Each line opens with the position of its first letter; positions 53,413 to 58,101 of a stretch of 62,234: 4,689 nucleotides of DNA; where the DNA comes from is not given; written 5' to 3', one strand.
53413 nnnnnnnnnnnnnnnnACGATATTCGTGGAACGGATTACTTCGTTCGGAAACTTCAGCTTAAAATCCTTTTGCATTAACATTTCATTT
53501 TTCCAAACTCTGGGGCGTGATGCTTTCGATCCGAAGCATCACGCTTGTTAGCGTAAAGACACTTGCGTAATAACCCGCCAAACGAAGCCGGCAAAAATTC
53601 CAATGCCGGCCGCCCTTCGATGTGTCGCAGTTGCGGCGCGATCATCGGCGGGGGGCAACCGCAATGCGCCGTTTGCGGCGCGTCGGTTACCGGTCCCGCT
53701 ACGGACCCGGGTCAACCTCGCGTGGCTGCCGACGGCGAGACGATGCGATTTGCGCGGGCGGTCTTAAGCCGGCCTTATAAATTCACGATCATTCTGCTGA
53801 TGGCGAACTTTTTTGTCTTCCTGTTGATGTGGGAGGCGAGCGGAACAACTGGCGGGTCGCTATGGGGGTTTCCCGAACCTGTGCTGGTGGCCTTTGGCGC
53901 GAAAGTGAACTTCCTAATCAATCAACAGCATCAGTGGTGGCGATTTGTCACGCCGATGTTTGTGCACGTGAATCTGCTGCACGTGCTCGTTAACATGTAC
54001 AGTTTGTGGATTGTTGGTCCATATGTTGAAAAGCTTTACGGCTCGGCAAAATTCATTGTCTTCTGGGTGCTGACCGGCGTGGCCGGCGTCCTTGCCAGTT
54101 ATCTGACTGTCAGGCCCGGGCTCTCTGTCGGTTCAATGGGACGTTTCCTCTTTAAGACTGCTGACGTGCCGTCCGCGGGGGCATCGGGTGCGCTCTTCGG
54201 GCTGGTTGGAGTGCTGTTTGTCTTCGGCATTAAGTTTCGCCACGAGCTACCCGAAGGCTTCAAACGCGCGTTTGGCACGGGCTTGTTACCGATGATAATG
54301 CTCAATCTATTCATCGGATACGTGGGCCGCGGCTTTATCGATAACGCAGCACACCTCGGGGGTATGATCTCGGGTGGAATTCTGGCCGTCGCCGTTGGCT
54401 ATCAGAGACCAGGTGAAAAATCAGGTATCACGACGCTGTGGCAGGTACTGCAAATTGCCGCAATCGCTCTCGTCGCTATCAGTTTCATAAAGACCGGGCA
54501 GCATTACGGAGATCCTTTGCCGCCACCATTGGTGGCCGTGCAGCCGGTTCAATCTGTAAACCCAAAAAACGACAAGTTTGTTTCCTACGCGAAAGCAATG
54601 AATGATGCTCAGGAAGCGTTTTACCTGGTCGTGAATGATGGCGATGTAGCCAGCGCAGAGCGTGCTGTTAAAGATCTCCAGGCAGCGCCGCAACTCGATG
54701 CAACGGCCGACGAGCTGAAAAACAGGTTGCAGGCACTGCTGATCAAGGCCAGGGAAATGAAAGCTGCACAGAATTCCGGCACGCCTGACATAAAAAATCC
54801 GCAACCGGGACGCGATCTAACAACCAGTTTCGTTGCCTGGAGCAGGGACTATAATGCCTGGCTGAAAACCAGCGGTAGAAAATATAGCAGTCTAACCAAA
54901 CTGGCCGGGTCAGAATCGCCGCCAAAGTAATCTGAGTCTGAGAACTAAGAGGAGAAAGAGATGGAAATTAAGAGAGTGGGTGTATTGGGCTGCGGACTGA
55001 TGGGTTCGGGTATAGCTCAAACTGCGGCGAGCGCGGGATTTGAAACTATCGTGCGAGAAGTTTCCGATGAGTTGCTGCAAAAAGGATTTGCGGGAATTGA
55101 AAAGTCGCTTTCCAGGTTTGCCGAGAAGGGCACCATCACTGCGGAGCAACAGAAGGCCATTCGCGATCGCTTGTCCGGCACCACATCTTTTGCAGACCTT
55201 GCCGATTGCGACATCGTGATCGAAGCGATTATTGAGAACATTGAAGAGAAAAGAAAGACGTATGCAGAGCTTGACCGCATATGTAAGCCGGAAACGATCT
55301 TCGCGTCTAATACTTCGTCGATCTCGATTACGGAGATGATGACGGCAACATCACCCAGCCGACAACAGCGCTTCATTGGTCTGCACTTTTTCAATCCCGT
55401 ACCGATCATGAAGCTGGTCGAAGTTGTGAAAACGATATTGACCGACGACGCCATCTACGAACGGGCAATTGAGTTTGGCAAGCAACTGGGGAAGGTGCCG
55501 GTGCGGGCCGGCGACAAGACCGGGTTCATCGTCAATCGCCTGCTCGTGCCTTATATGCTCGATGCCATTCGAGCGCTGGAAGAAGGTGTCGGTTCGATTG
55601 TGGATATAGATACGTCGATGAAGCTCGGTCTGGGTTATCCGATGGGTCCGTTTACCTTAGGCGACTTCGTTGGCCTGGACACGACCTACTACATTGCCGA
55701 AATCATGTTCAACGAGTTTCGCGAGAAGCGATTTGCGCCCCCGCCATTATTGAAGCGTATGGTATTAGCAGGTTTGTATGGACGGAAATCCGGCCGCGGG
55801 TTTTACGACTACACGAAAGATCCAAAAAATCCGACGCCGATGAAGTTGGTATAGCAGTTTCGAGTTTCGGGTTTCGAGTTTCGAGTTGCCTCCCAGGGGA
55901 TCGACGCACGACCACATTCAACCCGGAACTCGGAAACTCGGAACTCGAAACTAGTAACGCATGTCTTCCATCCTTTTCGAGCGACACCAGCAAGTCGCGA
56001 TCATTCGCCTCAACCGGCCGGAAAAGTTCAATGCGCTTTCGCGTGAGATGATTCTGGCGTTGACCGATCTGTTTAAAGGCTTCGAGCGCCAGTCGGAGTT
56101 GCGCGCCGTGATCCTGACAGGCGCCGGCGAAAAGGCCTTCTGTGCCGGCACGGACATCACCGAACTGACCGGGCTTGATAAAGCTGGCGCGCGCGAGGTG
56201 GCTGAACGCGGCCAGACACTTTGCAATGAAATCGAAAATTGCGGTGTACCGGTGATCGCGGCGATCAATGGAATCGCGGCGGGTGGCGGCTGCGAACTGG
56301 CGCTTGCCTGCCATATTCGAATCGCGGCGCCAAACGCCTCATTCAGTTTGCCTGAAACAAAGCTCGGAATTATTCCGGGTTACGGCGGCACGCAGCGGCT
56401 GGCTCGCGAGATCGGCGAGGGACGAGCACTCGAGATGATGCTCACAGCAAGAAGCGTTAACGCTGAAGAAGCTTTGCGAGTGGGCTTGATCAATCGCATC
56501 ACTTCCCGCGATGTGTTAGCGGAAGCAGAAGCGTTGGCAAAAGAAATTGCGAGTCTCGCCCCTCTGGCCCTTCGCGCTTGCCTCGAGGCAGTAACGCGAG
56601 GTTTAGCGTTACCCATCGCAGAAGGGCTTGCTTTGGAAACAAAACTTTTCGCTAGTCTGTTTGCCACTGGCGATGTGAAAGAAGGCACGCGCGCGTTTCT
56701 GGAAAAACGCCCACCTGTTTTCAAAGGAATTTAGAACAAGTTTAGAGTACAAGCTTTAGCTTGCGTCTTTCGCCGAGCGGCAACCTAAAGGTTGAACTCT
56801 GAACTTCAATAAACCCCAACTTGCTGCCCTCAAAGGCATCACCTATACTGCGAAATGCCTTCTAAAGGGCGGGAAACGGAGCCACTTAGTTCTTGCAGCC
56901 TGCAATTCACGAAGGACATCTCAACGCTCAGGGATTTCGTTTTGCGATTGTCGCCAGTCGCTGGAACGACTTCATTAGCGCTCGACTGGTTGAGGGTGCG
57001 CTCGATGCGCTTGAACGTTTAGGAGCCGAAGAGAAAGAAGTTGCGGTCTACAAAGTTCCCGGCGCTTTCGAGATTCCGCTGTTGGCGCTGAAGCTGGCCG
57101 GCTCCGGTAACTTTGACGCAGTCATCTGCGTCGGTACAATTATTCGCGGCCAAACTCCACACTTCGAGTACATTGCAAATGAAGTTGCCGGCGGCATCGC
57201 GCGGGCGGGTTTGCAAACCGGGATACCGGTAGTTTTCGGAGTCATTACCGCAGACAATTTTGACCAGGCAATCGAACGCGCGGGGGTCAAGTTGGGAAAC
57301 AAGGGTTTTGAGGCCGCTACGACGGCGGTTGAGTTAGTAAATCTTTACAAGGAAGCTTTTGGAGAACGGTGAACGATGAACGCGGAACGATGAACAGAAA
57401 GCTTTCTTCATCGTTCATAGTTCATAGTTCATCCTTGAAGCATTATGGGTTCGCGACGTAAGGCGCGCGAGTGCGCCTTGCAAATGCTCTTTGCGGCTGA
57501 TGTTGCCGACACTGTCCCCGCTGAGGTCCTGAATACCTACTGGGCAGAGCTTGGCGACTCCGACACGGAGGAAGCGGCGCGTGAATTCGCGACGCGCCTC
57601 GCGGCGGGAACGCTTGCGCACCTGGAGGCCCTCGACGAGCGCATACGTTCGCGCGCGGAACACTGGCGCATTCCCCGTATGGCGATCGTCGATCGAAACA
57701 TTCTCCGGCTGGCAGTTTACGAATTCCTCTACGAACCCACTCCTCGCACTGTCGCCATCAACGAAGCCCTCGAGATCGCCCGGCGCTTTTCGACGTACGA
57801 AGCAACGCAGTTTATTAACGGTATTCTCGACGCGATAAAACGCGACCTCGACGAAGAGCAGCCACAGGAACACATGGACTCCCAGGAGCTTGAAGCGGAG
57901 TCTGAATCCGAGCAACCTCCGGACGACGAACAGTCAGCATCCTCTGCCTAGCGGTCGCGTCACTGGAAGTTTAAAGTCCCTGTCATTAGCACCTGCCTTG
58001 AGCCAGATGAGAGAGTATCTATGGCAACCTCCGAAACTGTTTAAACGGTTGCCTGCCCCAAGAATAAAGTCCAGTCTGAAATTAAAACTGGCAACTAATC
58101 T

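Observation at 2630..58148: Intergenic spacers are built from 7-nt-periodic tandem arrays (STRR-like) at a dozen loci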

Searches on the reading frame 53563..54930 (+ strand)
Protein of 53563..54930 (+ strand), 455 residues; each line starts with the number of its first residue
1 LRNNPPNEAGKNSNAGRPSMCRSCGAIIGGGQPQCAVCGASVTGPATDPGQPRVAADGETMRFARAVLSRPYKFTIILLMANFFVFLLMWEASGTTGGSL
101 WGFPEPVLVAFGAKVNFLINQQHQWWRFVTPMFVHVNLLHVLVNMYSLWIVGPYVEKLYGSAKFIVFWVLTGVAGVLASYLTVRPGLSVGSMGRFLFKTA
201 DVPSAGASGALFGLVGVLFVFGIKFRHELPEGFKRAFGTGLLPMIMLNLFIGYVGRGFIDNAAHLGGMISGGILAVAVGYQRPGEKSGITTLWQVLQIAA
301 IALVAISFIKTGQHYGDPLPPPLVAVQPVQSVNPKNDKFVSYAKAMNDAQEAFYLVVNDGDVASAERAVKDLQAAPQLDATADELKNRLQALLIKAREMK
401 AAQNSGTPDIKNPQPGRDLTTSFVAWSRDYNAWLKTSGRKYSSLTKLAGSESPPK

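Call 10: search_protein_families(library=pfam, proteins=[window:53563-54930:+])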
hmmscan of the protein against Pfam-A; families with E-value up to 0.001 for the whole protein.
window:53563-54930:+ (455 aa): 2 families
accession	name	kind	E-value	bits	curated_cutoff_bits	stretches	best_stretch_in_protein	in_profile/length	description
PF01694.28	Rhomboid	-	1.5e-32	113.2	22.6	1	123-278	2-140/143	Rhomboid domain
PF08551.15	DUF1751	-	3.4e-07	31.2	22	1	126-183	9-66/99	Eukaryotic integral membrane protein (DUF1751)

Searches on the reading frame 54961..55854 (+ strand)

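Call 10: search_protein_families(library=pfam, proteins=[window:54961-55854:+])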
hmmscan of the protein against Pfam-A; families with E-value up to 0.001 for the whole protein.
window:54961-55854:+ (297 aa): 3 families
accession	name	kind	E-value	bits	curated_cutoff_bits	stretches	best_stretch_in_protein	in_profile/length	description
PF02737.24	3HCDH_N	-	1.7e-62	211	22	1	6-185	2-179/180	3-hydroxyacyl-CoA dehydrogenase, NAD binding domain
PF00725.27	3HCDH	-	1.3e-35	122.3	22.1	1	188-284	1-97/97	3-hydroxyacyl-CoA dehydrogenase, C-terminal domain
PF03446.21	NAD_binding_2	-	0.00047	20.6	21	0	5-55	1-54/161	NAD binding domain of 6-phosphogluconate dehydrogenase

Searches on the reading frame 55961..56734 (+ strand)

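Call 10: search_protein_families(library=pfam, proteins=[window:55961-56734:+])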
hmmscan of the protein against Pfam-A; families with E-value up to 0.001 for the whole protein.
window:55961-56734:+ (257 aa): 2 families
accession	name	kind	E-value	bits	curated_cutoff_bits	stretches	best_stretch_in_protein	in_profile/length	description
PF00378.25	ECH_1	-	5.5e-74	249.1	27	1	8-256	2-250/251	Enoyl-CoA hydratase/isomerase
PF16113.10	ECH_2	-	5.8e-46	158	27.2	2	13-190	2-181/335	Enoyl-CoA hydratase/isomerase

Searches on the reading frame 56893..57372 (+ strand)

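Call 10: search_protein_families(library=pfam, proteins=[window:56893-57372:+])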
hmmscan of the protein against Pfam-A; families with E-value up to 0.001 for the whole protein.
window:56893-57372:+ (159 aa): 1 family
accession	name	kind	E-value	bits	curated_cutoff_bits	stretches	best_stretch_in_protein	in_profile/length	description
PF00885.24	DMRL_synthase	-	2.2e-55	186.8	26.7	1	15-152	2-138/139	6,7-dimethyl-8-ribityllumazine synthase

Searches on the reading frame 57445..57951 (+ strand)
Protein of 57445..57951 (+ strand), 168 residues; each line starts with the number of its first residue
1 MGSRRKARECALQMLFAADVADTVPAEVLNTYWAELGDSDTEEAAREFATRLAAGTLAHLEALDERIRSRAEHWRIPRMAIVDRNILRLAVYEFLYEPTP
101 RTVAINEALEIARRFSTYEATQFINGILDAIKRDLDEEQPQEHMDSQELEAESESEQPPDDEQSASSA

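Call 10: search_protein_families(library=pfam, proteins=[window:57445-57951:+])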
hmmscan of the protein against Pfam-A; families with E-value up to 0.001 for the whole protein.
window:57445-57951:+ (168 aa): 1 family
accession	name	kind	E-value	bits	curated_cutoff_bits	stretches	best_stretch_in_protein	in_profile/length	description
PF01029.23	NusB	-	6e-36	124.2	23.1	1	5-133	1-133/133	NusB family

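Call 30: find_encoding_contigs(protein=window:57445-57951:+, flank=10000, max_places=10)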
Protein window:57445-57951:+ (168 aa): 22 contigs read that carry it; 10 places shown.
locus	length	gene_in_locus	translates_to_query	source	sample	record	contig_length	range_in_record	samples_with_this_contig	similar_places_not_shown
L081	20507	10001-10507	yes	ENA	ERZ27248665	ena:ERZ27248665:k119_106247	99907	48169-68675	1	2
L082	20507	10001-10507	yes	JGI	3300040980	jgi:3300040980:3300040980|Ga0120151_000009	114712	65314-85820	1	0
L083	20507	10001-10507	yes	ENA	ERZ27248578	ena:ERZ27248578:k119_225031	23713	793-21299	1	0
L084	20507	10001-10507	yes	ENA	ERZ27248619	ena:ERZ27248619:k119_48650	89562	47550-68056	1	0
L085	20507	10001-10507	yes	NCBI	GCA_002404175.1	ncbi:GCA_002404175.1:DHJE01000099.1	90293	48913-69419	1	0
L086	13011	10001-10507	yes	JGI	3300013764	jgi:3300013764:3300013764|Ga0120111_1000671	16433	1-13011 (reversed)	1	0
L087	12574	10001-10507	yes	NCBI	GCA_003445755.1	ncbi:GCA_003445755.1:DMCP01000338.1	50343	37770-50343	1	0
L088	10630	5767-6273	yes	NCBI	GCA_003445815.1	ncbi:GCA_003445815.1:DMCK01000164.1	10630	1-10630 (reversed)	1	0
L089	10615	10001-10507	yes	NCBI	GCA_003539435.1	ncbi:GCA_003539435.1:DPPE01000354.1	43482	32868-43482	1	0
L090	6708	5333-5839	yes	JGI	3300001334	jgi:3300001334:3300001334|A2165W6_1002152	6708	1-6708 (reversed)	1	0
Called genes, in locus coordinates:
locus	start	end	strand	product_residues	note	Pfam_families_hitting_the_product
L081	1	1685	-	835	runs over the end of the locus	PF00488:MutS_V, PF01713:Smr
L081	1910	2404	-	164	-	PF01584:CheW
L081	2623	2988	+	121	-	PF02627:CMD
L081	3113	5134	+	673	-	PF00578:AhpC-TSA, PF08534:Redoxin (weak), PF13905:Thioredoxin_8, PF08450:SGL (faint), PF01436:NHL (weak)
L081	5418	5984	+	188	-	PF00210:Ferritin, PF02915:Rubrerythrin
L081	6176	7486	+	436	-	PF01694:Rhomboid, PF08551:DUF1751 (weak)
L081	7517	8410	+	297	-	PF02737:3HCDH_N, PF00725:3HCDH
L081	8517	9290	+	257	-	PF00378:ECH_1, PF16113:ECH_2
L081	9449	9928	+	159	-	PF00885:DMRL_synthase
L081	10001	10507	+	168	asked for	PF01029:NusB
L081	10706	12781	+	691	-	PF01627:Hpt, PF02518:HATPase_c, PF01584:CheW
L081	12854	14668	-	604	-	PF01425:Amidase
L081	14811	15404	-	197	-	PF00300:His_Phos_1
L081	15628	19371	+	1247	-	PF16078:2-oxogl_dehyd_N, PF00198:2-oxoacid_dh, PF00676:E1_dh, PF02779:Transket_pyr, PF16870:OxoGdeHyase_C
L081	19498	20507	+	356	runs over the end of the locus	PF26549:Tricorn_N, PF07676:PD40, PF26549:Tricorn_N, PF26550:Tricorn_2nd (weak), PF07676:PD40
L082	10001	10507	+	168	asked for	PF01029:NusB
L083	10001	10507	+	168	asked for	PF01029:NusB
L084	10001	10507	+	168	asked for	PF01029:NusB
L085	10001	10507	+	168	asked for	PF01029:NusB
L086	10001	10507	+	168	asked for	PF01029:NusB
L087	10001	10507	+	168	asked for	PF01029:NusB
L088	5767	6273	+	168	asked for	PF01029:NusB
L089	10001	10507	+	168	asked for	PF01029:NusB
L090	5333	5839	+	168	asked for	PF01029:NusB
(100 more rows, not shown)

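Call 35: find_homologous_proteins(query=window:57445-57951:+, max_evalue=1e-30)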
Query window:57445-57951:+ (168 aa): 6919 proteins with E <= 1e-30 among 8000 candidates; the best 120 are listed.
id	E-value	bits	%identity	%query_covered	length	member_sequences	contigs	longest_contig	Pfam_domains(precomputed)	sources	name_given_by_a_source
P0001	1.1e-88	313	88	100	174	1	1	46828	PF01029.24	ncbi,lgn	-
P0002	1.8e-88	312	87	99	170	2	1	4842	PF01029.24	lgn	-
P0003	2.3e-88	312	89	100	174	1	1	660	PF01029.24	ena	-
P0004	4.7e-88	311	87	99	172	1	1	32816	PF01029.24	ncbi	ncbi:MAG: transcription antitermination factor NusB [Pyrinomonadaceae bacterium]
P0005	6.1e-88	310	88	99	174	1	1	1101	PF01029.24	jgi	jgi:N utilization substance protein B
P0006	6.4e-88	310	88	99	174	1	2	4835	PF01029.24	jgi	jgi:N utilization substance protein B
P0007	1.7e-87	309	86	100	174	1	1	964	PF01029.24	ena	-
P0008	2.0e-87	309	89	100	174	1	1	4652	PF01029.24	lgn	-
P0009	2.4e-87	308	85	100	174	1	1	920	PF01029.24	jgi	jgi:N utilization substance protein B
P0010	2.8e-87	308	86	100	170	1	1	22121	PF01029.24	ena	-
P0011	3.0e-87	308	87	99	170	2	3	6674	PF01029.24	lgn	-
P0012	4.4e-87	308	85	100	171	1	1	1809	PF01029.24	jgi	jgi:N utilization substance protein B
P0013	4.5e-87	308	88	100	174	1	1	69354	PF01029.24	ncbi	ncbi:MAG: transcription antitermination factor NusB [Pyrinomonadaceae bacterium]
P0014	5.3e-87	307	85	100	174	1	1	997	PF01029.24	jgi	-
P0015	6.3e-87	307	87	100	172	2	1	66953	PF01029.24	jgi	jgi:N utilization substance protein B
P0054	9.3e-85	300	91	88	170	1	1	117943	PF01029.24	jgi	jgi:N utilization substance protein B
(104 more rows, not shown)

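Call 36: find_encoding_contigs(protein=P0001, flank=10000, max_places=1)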
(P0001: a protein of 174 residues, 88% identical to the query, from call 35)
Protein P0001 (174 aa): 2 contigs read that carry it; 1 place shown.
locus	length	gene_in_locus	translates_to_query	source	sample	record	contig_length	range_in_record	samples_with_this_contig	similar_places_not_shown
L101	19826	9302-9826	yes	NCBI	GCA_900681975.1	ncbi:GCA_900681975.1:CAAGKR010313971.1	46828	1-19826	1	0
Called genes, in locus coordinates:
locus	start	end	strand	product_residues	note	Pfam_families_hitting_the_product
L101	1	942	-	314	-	?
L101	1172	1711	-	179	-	PF01584:CheW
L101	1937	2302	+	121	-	PF02627:CMD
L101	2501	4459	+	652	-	PF00578:AhpC-TSA, PF08534:Redoxin (weak), PF13098:Thioredoxin_2 (weak), PF13905:Thioredoxin_8, PF01436:NHL (weak)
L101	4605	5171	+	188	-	PF00210:Ferritin, PF02915:Rubrerythrin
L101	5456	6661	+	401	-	PF01694:Rhomboid, PF08551:DUF1751 (weak)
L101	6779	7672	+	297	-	PF02737:3HCDH_N, PF00725:3HCDH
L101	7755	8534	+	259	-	PF00378:ECH_1, PF16113:ECH_2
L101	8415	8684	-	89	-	-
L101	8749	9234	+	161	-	PF00885:DMRL_synthase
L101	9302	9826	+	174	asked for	PF01029:NusB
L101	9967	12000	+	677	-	PF01627:Hpt, PF02518:HATPase_c, PF01584:CheW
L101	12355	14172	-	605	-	PF01425:Amidase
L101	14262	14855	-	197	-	PF00300:His_Phos_1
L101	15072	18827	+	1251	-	PF16078:2-oxogl_dehyd_N, PF00198:2-oxoacid_dh, PF00676:E1_dh, PF02779:Transket_pyr, PF16870:OxoGdeHyase_C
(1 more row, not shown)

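Call 37: find_encoding_contigs(protein=P0013, flank=10000, max_places=1)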
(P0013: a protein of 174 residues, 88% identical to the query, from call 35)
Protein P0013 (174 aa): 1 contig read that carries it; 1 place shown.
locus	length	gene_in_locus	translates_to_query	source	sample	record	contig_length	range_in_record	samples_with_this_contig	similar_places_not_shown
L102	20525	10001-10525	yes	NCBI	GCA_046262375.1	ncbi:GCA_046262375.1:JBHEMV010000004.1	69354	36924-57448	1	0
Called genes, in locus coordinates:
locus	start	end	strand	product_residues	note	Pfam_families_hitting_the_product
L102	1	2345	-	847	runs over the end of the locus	PF00488:MutS_V, PF01713:Smr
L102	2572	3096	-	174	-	PF01584:CheW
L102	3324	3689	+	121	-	PF02627:CMD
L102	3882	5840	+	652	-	PF00578:AhpC-TSA, PF08534:Redoxin (weak), PF13098:Thioredoxin_2 (weak), PF13905:Thioredoxin_8, PF08450:SGL (faint), PF01436:NHL (weak)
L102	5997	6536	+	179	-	PF00210:Ferritin, PF02915:Rubrerythrin (weak)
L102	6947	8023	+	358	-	PF01694:Rhomboid, PF08551:DUF1751 (weak)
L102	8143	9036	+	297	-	PF02737:3HCDH_N, PF00725:3HCDH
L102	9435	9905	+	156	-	PF00885:DMRL_synthase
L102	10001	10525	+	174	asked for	PF01029:NusB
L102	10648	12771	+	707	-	PF01627:Hpt, PF02518:HATPase_c, PF01584:CheW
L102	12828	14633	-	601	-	PF01425:Amidase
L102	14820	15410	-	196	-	PF00300:His_Phos_1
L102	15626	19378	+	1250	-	PF16078:2-oxogl_dehyd_N, PF00198:2-oxoacid_dh, PF00676:E1_dh, PF02779:Transket_pyr, PF16870:OxoGdeHyase_C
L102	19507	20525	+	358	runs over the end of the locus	PF19283:APEH_N (faint), PF26549:Tricorn_N, PF26550:Tricorn_2nd (weak), PF07676:PD40, PF26549:Tricorn_N, PF07676:PD40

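Call 38: find_encoding_contigs(protein=P0015, flank=10000, max_places=1)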
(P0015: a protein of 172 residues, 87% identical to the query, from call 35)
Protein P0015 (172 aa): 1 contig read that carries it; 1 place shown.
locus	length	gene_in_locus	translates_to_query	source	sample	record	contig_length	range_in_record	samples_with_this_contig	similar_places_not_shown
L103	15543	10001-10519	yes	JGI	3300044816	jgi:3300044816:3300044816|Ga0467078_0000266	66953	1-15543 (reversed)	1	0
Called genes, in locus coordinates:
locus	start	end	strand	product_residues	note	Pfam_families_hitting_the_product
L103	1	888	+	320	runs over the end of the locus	PF13431:TPR_17 (faint), PF00515:TPR_1 (faint), PF13181:TPR_8 (faint), PF14559:TPR_19 (weak), PF13432:TPR_16 (weak), PF14559:TPR_19 (weak), PF13424:TPR_12, PF07719:TPR_2 (weak), +6 more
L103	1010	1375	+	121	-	PF02627:CMD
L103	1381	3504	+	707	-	PF00578:AhpC-TSA, PF08534:Redoxin (weak), PF13098:Thioredoxin_2 (weak), PF13905:Thioredoxin_8, PF08450:SGL (faint), PF21959:DUF6923 (faint), PF01436:NHL (weak), PF01436:NHL (weak), +2 more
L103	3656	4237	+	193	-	PF00210:Ferritin, PF02915:Rubrerythrin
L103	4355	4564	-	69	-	-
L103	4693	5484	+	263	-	PF02265:S1-P1_nuclease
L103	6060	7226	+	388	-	PF01694:Rhomboid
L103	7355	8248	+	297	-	PF02737:3HCDH_N, PF00725:3HCDH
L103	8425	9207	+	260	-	PF00378:ECH_1, PF16113:ECH_2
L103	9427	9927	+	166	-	PF00885:DMRL_synthase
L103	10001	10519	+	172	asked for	PF01029:NusB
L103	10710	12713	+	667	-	PF01627:Hpt, PF02518:HATPase_c, PF01584:CheW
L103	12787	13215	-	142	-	PF06769:YoeB_toxin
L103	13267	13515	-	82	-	-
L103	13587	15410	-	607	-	PF01425:Amidase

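Call 39: find_encoding_contigs(protein=P0054, flank=10000, max_places=1)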
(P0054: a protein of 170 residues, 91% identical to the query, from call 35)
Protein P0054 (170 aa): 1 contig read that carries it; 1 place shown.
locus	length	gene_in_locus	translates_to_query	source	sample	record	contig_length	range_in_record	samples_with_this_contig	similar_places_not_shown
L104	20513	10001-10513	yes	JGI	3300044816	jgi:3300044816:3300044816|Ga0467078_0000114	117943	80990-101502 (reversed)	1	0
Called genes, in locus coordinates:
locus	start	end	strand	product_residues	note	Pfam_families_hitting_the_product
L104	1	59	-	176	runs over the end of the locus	PF01584:CheW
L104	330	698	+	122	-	PF02627:CMD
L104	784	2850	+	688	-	PF00578:AhpC-TSA, PF01436:NHL (faint), PF08534:Redoxin (weak), PF13098:Thioredoxin_2 (weak), PF13905:Thioredoxin_8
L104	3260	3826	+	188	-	PF00210:Ferritin, PF02915:Rubrerythrin (weak)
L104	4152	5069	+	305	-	PF02265:S1-P1_nuclease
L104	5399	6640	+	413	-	PF08551:DUF1751 (weak), PF01694:Rhomboid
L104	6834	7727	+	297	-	PF02737:3HCDH_N, PF00725:3HCDH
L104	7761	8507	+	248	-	PF10754:DUF2569 (faint)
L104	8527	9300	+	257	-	PF00378:ECH_1, PF16113:ECH_2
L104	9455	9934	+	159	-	PF00885:DMRL_synthase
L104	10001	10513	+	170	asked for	PF01029:NusB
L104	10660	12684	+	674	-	PF01627:Hpt, PF02518:HATPase_c, PF01584:CheW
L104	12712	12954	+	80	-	PF05015:HigB-like_toxin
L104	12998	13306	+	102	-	PF13560:HTH_31 (weak), PF01381:HTH_3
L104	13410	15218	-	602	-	PF01425:Amidase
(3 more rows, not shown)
